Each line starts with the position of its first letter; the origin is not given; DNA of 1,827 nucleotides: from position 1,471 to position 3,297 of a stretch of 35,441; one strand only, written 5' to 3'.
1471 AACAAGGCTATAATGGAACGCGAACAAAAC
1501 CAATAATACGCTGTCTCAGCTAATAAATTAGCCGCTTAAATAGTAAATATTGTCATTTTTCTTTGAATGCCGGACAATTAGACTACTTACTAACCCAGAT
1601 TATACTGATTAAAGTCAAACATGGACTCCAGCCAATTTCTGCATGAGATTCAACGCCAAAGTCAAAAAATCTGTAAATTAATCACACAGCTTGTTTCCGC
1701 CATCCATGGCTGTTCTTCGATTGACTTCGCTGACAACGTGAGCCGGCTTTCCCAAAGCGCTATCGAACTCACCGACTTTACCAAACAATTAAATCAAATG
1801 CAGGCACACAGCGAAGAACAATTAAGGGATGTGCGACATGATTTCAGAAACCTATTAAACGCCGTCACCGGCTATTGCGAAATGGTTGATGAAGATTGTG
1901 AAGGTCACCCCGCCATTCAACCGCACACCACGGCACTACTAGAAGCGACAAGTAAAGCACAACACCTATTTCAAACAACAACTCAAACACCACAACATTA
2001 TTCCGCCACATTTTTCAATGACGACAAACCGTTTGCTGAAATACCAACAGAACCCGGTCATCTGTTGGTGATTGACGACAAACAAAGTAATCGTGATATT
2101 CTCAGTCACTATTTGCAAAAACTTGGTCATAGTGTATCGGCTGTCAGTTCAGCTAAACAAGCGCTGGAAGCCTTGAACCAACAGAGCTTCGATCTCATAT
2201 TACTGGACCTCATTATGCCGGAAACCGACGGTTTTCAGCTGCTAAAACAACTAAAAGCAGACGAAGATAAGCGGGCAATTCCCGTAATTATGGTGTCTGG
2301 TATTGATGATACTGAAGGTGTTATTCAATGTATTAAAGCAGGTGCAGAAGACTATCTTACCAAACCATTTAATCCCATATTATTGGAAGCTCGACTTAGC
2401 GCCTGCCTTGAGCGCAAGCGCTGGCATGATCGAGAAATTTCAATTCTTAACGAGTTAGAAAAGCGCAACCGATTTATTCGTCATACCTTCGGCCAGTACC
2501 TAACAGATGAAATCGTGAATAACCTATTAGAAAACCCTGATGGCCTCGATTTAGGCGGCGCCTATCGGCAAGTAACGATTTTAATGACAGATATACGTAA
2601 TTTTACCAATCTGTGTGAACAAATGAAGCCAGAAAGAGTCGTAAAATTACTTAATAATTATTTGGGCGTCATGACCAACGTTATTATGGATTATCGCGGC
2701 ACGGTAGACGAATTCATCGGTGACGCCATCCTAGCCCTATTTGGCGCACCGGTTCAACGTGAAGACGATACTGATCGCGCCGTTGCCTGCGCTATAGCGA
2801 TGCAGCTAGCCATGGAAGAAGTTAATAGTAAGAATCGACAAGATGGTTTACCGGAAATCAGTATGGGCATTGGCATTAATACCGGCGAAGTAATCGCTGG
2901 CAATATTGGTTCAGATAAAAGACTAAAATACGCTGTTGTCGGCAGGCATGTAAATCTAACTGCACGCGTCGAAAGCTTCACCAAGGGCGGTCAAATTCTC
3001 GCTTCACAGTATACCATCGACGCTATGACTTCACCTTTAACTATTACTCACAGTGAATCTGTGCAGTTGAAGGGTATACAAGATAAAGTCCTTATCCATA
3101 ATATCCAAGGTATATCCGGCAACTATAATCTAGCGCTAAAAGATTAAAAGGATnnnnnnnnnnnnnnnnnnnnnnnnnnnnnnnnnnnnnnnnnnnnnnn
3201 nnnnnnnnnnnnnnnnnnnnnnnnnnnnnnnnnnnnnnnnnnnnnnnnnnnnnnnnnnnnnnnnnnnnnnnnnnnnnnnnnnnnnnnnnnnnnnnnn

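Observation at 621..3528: Crp-like receptor divergent from a REC-gated class III cyclase with Glu/Ala at the base-specifying positions: candidate non-cAMP (possibly cGMP) module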

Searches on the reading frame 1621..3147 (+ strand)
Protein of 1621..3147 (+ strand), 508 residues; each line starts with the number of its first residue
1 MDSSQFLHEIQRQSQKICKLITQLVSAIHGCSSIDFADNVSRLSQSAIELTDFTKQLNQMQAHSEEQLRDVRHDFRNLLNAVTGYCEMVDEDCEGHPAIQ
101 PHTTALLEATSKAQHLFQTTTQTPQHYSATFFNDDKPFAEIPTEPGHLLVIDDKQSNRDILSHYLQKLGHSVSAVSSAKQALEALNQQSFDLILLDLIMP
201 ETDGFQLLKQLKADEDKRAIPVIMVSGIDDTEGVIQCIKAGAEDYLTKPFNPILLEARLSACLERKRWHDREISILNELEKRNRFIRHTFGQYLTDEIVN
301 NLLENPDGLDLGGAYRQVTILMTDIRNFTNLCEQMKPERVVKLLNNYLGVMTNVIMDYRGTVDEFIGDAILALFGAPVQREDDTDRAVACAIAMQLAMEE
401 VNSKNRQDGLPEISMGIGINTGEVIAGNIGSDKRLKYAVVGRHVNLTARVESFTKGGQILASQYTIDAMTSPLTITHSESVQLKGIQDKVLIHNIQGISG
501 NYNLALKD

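Call 4: search_protein_families(library=pfam, proteins=[window:1621-3147:+], max_evalue=0.01)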
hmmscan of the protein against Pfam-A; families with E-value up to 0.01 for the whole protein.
window:1621-3147:+ (508 aa): 6 families
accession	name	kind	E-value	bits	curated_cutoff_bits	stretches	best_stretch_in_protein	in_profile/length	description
PF00211.25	Guanylate_cyc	-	2.4e-31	109.2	21.9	1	315-495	6-181/183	Adenylate and Guanylate cyclase catalytic domain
PF00072.30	Response_reg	-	3.5e-29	101.6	30.2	1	149-259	2-110/111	Response regulator receiver domain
PF00512.31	HisKA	-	3e-05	24.4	26.9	1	65-99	3-36/66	His Kinase A (phospho-acceptor) domain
PF23198.2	PDE8A_N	-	0.0015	18.9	29.6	1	148-241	13-110/147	PDE8A-like, N-terminal domain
PF06490.17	FleQ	-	0.0031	18.2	22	0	148-231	2-81/108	Flagellar regulatory protein FleQ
PF20276.3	CTD1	-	0.0057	16.7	25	0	10-92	41-113/243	C-terminal domain 1 of the ABC-three component (ABC-3C) systems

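Call 6: find_homologous_proteins(query=window:1621-3147:+, max_evalue=1e-10)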
Query window:1621-3147:+ (508 aa): 5899 proteins with E <= 1e-10 among 8000 candidates; the best 120 are listed.
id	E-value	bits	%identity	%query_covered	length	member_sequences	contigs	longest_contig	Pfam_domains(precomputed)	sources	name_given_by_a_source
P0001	0.0e+0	1136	100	100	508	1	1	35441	PF00211.26,PF00072.31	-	-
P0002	1.2e-216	738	67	98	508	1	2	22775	PF00211.26,PF00072.31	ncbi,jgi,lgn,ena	-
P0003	6.8e-200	683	63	98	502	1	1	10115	PF00211.26,PF00072.31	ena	-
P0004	7.3e-193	660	62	99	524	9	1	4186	PF00211.26,PF00072.31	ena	-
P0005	4.9e-162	558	55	71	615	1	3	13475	PF20274.5,PF00211.26,PF00072.31,PF20161.6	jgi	-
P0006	1.0e-159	551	55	71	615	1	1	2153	PF20274.5,PF00211.26,PF00072.31,PF20161.6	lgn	-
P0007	2.1e-152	526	55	71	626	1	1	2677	PF00211.26,PF00072.31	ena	-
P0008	4.1e-151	522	51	98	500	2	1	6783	PF00211.26,PF00072.31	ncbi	-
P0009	4.8e-147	509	56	86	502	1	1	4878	PF00211.26,PF00072.31,PF20161.6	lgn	-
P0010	1.4e-144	501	50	72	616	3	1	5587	PF00211.26,PF00072.31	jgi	jgi:adenylate cyclase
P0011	1.5e-143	497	51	70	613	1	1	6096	PF00211.26,PF00072.31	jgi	jgi:adenylate cyclase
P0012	5.4e-143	495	51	71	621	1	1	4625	PF00211.26,PF00072.31,PF20161.6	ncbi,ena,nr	ncbi:MAG TPA: response regulator [Thermodesulfobacteriota bacterium]|nr:response regulator [Thermode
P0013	7.4e-143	495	53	86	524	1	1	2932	PF00211.26,PF00072.31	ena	-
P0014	8.1e-142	492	50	70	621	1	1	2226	PF00211.26,PF00072.31,PF20161.6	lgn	-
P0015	1.3e-141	491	55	71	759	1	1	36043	PF20274.5,PF23198.2,PF00211.26,PF00072.31,PF01627.29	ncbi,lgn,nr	ncbi:MAG: response regulator [Thermodesulfobacteriota bacterium]|nr:response regulator [Thermodesulf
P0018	7.0e-141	489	51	94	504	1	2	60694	PF00211.26,PF00072.31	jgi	jgi:adenylate cyclase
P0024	1.2e-138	481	53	85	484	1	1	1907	PF00512.32,PF00211.26,PF00072.31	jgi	jgi:adenylate cyclase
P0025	1.7e-138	481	49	94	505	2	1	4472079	PF00211.26,PF00072.31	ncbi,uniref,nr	ncbi:adenylate/guanylate cyclase domain-containing protein [Oceanicoccus sagamiensis]|uniref:Adenyly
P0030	1.1e-137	478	50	91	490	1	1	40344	PF00512.32,PF00211.26,PF00072.31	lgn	-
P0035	2.0e-137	477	52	84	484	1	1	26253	PF00512.32,PF00211.26,PF00072.31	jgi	jgi:adenylate cyclase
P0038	3.4e-137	476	52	84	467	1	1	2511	PF00512.32,PF00211.26,PF00072.31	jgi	jgi:class 3 adenylate cyclase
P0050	3.0e-136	473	57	71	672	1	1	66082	PF00512.32,PF00211.26,PF00072.31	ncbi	-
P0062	2.5e-135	470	48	96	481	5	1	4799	PF00512.32,PF00211.26,PF00072.31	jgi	-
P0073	1.2e-134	468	51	84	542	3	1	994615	PF00512.32,PF00211.26,PF00072.31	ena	-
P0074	1.2e-134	468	49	86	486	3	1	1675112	PF00512.32,PF00211.26,PF00072.31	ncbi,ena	-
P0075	1.2e-134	468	47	94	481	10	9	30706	PF00512.32,PF00211.26,PF00072.31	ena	-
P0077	1.8e-134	467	50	85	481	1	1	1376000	PF00512.32,PF00211.26,PF00072.31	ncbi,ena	-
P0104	1.7e-133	464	49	88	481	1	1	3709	PF00512.32,PF00211.26,PF00072.31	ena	-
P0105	1.7e-133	464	45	95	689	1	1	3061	PF00512.32,PF00211.26,PF00072.31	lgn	-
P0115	5.2e-133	463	48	91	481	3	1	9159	PF00512.32,PF00211.26,PF00072.31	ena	-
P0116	5.7e-133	462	50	84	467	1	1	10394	PF00512.32,PF00211.26,PF00072.31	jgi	jgi:adenylate cyclase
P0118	7.0e-133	462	50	85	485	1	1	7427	PF00512.32,PF00211.26,PF00072.31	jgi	jgi:class 3 adenylate cyclase/CheY-like chemotaxis protein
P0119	8.2e-133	462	49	88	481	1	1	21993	PF00512.32,PF00211.26,PF00072.31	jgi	-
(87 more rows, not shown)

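Call 8: find_encoding_contigs(protein=P0002, flank=6000, max_places=4)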
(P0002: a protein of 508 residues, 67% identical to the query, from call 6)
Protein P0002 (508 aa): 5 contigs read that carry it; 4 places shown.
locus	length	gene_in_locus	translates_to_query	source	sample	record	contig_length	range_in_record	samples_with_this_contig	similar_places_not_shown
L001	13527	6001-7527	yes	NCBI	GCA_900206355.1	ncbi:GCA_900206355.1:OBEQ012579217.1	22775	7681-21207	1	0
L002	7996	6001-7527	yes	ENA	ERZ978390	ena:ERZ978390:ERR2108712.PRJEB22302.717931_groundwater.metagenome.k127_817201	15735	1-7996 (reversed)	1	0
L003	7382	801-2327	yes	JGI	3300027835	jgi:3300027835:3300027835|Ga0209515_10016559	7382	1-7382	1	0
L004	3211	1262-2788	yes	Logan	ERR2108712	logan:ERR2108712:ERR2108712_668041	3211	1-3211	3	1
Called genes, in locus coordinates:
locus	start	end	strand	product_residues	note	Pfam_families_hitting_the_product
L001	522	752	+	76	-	PF02604:PhdYeFM_antitox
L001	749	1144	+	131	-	PF01850:PIN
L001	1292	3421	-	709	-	PF00724:Oxidored_FMN, PF07992:Pyr_redox_2 (weak), PF00890:FAD_binding_2 (weak), PF01266:DAO (weak), PF03486:HI0933_like (weak), PF07992:Pyr_redox_2, PF00070:Pyr_redox, PF07992:Pyr_redox_2, +8 more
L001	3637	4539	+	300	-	PF04381:RdgC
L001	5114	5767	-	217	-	PF00027:cNMP_binding, PF13545:HTH_Crp_2, PF00325:Crp (weak)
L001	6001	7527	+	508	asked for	PF00072:Response_reg, PF00211:Guanylate_cyc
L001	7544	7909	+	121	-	PF00072:Response_reg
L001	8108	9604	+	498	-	-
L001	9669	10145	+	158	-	PF07233:DUF1425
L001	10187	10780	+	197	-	PF13036:LpoB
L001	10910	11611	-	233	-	PF13417:GST_N_3 (weak), PF10568:Tom37, PF13409:GST_N_2 (weak), PF17172:GST_N_4, PF17171:GST_C_6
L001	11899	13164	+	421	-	PF00135:COesterase, PF00326:Peptidase_S9 (faint), PF20434:BD-FAE, PF07224:Chlorophyllase (weak), PF12146:Hydrolase_4 (faint), PF00561:Abhydrolase_1 (faint), PF07859:Abhydrolase_3, PF12697:Abhydrolase_6, +1 more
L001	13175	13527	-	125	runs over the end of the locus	PF13622:4HBT_3 (weak), PF03061:4HBT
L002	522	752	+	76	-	PF02604:PhdYeFM_antitox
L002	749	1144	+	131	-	PF01850:PIN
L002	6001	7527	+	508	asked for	PF00072:Response_reg, PF00211:Guanylate_cyc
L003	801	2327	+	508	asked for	PF00072:Response_reg, PF00211:Guanylate_cyc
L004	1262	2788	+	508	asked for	PF00072:Response_reg, PF00211:Guanylate_cyc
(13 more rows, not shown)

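Call 13: find_related_loci(query=window:1621-3147:+, collection=genome_contigs, flank=5000)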
Query window:1621-3147:+ (508 aa) in genome_contigs; peptide patterns used: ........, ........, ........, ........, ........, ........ (x = any residue, [..] = any of these).
103 stretches matched a pattern; 82 encode a relative of the query (tblastn E <= 1e-3); the best 80 are kept; 80 distinct loci.
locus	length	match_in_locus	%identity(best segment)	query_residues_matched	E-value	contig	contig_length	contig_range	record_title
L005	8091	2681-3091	38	148-284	3e-23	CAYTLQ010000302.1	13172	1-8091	MAG TPA_asm: uncultured Ignavibacteriaceae bacterium isolate binchicken_co23_229 genome assembly, contig: k141_802054, w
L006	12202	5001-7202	43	137-267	1e-21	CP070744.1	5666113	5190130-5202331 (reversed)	MAG: Phycisphaerales bacterium isolate bin37 chromosome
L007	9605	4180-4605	38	148-293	8e-21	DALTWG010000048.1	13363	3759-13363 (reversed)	MAG TPA_asm: Methanocorpusculum sp. isolate HAC004.1 NODE_2228_length_13363_cov_9.88466, whole genome shotgun sequence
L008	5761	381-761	36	148-274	1e-19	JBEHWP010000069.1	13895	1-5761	MAG: Vulcanimicrobiota bacterium isolate ER1 k141_61226_length_13895_cov_7.0000, whole genome shotgun sequence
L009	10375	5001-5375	35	148-272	5e-19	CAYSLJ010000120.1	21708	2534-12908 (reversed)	MAG TPA_asm: uncultured Synergistia bacterium isolate SRP239243_co1_332 genome assembly, contig: NODE_3784_length_21708_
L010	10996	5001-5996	36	148-287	2e-18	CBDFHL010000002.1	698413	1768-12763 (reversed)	MAG: Methyloglobulus sp. isolate 3a41a94e-4880-4ab6-9133-cb57dd0d4b1b genome assembly, contig: contig_2, whole genome sh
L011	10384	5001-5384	32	148-281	3e-18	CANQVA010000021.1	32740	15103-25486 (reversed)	MAG: uncultured Ruminococcus sp. isolate Lapin-032__bin115 genome assembly, contig: Lapin-032__NODE_2192_length_32740_co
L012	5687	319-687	39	147-270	2e-18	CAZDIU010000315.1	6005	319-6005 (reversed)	MAG TPA_asm: uncultured Desulfobacterales bacterium isolate binchicken_co168_310 genome assembly, contig: NODE_19753_len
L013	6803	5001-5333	38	148-259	5e-18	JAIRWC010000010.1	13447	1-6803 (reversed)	MAG: Oscillospiraceae bacterium isolate Glo450_bin1 k119_324870, whole genome shotgun sequence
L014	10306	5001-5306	39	147-250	6e-18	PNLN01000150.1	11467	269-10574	MAG: Cyanobacteria bacterium DS2.3.42 DS2_1001559_11467, whole genome shotgun sequence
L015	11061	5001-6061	33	136-298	2e-17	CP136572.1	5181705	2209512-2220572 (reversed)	MAG: Planktothrix sp. GU0601_MAG3 chromosome, complete genome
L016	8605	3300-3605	39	147-250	3e-17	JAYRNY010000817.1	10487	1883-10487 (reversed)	MAG: bacterium isolate XM2_XAASGE4bin.41 k141_1030681, whole genome shotgun sequence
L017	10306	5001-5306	38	147-250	2e-17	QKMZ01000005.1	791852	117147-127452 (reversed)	MAG: Candidatus Melainabacteria bacterium isolate BJP_IG3402_49_16 bjp_ig3402_sc_21_5_0_2_A, whole genome shotgun sequen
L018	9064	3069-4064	34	148-273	5e-17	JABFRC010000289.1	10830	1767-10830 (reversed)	MAG: Methylococcaceae bacterium isolate P-RSF-IL-13 seq_2245, whole genome shotgun sequence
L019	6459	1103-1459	35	148-268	7e-17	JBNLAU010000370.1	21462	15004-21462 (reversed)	MAG: Roseibium sp. isolate C2.bin.45.orig k141_770619, whole genome shotgun sequence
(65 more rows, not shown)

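Call 15: find_encoding_contigs(protein=P0025, flank=6000, max_places=2)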
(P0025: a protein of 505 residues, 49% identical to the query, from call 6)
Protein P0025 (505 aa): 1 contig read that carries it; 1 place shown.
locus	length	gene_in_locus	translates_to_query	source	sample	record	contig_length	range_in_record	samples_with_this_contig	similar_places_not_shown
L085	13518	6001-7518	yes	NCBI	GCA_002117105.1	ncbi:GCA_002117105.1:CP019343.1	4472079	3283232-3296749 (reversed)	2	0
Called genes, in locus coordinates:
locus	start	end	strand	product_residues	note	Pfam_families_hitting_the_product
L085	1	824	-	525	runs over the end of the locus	PF00117:GATase, PF07722:Peptidase_C26 (weak), PF02540:NAD_synthase, PF03054:tRNA_Me_trans (faint), PF00958:GMP_synt_C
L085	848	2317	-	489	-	PF00478:IMPDH, PF00571:CBS, PF03060:NMO, PF01070:FMN_dh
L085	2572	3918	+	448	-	PF13742:tRNA_anti_2, PF01336:tRNA_anti-codon, PF02601:Exonuc_VII_L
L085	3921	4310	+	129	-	PF04247:SirB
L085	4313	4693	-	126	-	PF15919:HicB_lk_antitox, PF15970:HicB-like_2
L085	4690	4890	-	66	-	PF07927:HicA_toxin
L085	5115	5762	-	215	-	PF00027:cNMP_binding, PF13545:HTH_Crp_2, PF00325:Crp (weak)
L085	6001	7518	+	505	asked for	PF00072:Response_reg, PF00211:Guanylate_cyc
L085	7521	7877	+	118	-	PF00072:Response_reg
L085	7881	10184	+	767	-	PF00672:HAMP, PF00512:HisKA, PF02518:HATPase_c, PF00072:Response_reg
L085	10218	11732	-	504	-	PF01336:tRNA_anti-codon, PF00152:tRNA-synt_2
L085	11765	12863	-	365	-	PF03462:PCRF, PF00472:RF-1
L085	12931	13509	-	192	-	PF08768:THAP4_heme-bd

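Call 16: find_encoding_contigs(protein=P0018, flank=6000, max_places=2)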
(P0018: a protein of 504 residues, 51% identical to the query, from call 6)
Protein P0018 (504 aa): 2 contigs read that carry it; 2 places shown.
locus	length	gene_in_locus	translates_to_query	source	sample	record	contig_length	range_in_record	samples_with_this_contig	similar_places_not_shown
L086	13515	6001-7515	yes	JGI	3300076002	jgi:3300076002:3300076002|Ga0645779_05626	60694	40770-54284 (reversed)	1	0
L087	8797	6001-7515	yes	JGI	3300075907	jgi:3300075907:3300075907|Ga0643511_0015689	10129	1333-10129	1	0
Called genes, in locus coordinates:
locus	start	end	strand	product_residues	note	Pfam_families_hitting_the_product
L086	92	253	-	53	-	PF00318:Ribosomal_S2 (weak)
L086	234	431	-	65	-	PF00318:Ribosomal_S2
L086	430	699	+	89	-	-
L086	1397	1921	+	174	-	PF00557:Peptidase_M24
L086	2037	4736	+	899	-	PF01909:NTP_transf_2 (weak), PF08335:GlnD_UR_UTase, PF27444:GlnD_3rd, PF01966:HD, PF27446:GlnD_5th, PF22754:bHLH-TF_ACT-like_plant (faint), PF01842:ACT (weak)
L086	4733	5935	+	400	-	PF00155:Aminotran_1_2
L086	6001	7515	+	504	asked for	PF00072:Response_reg, PF00211:Guanylate_cyc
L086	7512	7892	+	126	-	PF00072:Response_reg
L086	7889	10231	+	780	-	PF00672:HAMP, PF00512:HisKA, PF02518:HATPase_c, PF00072:Response_reg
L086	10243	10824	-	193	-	-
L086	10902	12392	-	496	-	PF01336:tRNA_anti-codon, PF00152:tRNA-synt_2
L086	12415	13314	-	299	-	PF03462:PCRF, PF00472:RF-1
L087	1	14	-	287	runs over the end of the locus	PF00889:EF_TS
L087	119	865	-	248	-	PF00318:Ribosomal_S2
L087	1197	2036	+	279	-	PF00557:Peptidase_M24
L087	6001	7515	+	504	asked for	PF00072:Response_reg, PF00211:Guanylate_cyc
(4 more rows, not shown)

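Call 54: search_protein_families(library=ncbifam, proteins=[window:1621-3147:+], max_evalue=0.001)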
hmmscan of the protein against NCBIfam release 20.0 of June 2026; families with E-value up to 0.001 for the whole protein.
window:1621-3147:+ (508 aa): 106 families (the best 25 are shown)
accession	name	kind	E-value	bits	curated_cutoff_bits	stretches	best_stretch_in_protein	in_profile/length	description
NF007135.0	PRK09581.1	equivalog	3e-29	102.1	474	1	147-265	4-122/457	PleD family two-component system response regulator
TIGR02154.1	PhoB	equivalog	1.1e-27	96.8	296.2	1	147-273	4-130/226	phosphate regulon transcriptional regulator PhoB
NF045944.1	ResRegRpaBCyano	equivalog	3.1e-27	95.4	330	1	149-269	1-118/229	response regulator transcription factor RpaB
NF053854.1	RespRegPhoBBctds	equivalog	5.4e-26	91.3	270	1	148-270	1-122/225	two-component system response regulator PhoB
NF007005.1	PRK09468.1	equivalog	1.3e-25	90.2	331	1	147-267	5-123/237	osmolarity response regulator transcription factor OmpR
NF011874.0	PRK15347.1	equivalog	4.4e-24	84.6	852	1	147-279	692-824/921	two component system sensor kinase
NF040689.1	MtrAB_MtrA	equivalog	8.2e-24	84.2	300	1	148-272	1-122/219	MtrAB system response regulator MtrA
NF033117.2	vanR_ACDEGLN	exception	1.3e-23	83.8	350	1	148-270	1-120/226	VanR-ABDEGLN family response regulator transcription factor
NF041733.1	resp_reg_CseB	equivalog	3.9e-23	82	350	1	147-277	2-129/228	two-component system response regulator CseB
TIGR02956.1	TMAO_torS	equivalog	6e-23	80.9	676.5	1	143-273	699-830/967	TMAO reductase system sensor histidine kinase/response regulator TorS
NF038297.2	hybrid_HK_HrmK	equivalog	5.7e-22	78.1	725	1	136-256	486-601/607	hybrid histidine kinase/response regulator HrmK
NF012227.0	AdeR_RR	equivalog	9.8e-22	77.6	340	1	147-271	13-134/239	efflux system response regulator transcription factor AdeR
NF033120.0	vanR_FM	exception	4.7e-21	75.5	460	1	148-266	6-121/231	vancomycin resistance response regulator transcription factor, VanR-F/VanR-M family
TIGR01387.1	cztR_silR_copR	subfamily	8.2e-21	74.7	279.2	1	148-280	1-131/218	heavy metal response regulator transcription factor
NF006900.1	PRK09390.1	equivalog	9.3e-21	74.3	255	1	146-286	5-143/203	response regulator FixJ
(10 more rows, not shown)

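Call 58: search_protein_families(library=pfam, proteins=[L085:7881-10184:+], max_evalue=0.0001)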
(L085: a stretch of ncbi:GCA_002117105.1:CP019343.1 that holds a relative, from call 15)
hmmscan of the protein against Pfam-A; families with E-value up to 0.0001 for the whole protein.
L085:7881-10184:+ (767 aa): 4 families
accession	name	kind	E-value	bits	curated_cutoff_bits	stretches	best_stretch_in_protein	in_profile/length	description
PF02518.31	HATPase_c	-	5.6e-25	88.4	26.4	1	390-500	2-107/111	Histidine kinase-, DNA gyrase B-, and HSP90-like ATPase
PF00072.30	Response_reg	-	9.4e-25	87.4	30.2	1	528-636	1-110/111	Response regulator receiver domain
PF00512.31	HisKA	-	2.4e-20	72.8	26.9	1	273-343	1-66/66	His Kinase A (phospho-acceptor) domain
PF00672.30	HAMP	-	1.5e-11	44.9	25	1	203-254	1-52/53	HAMP domain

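Call 66: predict_structure(alignment_id=A2)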
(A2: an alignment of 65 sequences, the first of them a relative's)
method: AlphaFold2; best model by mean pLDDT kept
length: 508 residues; sequences in the alignment: 65
mean_pLDDT: 88.8   pTM: 0.59
mean pLDDT of the five models: 88.8, 88.6, 87.3, 87.1, 86.9
residues with pLDDT >= 90: 338; 70-90: 115; 50-70: 40; < 50: 15
segments of 3 or more residues with pLDDT < 50: 122-136
pLDDT, mean of each block of 10 residues (from residue 1): 82 95 93 82 94 91 80 88 93 87 95 84 44 49 87 93 94 97 97 95 95 96 88 92 92 90 94 88 73 64 59 85 96 95 97 97 91 92 98 98 98 98 87 73 95 98 98 98 93 98 93
secondary structure, 60 per line:
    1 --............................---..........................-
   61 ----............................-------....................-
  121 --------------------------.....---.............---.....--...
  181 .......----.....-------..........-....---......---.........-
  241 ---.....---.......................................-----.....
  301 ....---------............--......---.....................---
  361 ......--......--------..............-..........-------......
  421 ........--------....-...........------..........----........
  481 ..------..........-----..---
elements in order: H3-30 H34-59 H65-92 H100-119 E147-151 H155-167 E171-175 H178-187 E192-196 H204-213 H215-218 E222-227 H231-239 E244-248 H252-290 H296-304 E314-325 H328-333 H337-357 E361-366 E369-374 H383-396 H398-407 E415-428 E437-440 H442-452 E459-462 H463-468 E473-482 E489-498
